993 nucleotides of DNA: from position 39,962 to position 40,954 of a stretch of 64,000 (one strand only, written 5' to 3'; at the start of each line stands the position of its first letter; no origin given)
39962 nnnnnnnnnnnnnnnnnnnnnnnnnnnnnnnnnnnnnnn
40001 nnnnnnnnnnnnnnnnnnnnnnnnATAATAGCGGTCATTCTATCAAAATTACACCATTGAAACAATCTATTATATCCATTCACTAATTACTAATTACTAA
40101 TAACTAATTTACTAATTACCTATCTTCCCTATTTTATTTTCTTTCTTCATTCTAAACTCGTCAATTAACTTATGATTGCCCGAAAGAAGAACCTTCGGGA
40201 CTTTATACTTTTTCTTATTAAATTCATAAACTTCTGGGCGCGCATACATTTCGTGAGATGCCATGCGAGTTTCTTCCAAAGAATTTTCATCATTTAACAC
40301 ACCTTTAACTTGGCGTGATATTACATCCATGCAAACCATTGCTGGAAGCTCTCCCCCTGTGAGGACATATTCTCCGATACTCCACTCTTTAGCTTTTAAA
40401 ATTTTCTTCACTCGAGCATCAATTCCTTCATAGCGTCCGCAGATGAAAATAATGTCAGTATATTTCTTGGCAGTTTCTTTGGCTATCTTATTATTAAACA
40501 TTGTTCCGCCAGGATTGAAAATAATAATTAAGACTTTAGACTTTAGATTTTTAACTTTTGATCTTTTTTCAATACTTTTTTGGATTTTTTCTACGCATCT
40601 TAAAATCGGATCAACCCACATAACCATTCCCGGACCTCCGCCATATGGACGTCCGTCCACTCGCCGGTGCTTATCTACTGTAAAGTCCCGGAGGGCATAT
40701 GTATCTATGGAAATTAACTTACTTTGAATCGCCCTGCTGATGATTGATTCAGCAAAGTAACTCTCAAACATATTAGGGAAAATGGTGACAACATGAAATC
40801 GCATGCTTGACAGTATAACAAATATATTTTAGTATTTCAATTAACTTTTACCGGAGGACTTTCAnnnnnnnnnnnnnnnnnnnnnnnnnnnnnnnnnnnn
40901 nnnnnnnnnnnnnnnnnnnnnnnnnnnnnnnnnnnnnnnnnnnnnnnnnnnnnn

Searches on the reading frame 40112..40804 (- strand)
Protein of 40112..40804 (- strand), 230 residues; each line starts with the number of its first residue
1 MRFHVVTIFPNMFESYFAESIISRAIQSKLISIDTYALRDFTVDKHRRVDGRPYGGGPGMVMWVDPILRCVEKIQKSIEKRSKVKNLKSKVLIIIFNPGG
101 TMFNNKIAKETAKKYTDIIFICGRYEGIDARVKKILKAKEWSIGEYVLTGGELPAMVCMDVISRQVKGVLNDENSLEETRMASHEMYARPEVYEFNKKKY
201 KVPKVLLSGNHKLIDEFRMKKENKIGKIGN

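Call 79: search_protein_families(library=pfam, proteins=[window:40112-40804:-])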
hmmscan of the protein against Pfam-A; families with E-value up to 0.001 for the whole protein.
window:40112-40804:- (230 aa): 1 family
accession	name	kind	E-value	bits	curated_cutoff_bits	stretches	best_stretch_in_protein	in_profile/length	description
PF01746.26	tRNA_m1G_MT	-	8.4e-38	130.5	27.3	1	23-222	2-186/195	tRNA (Guanine-1)-methyltransferase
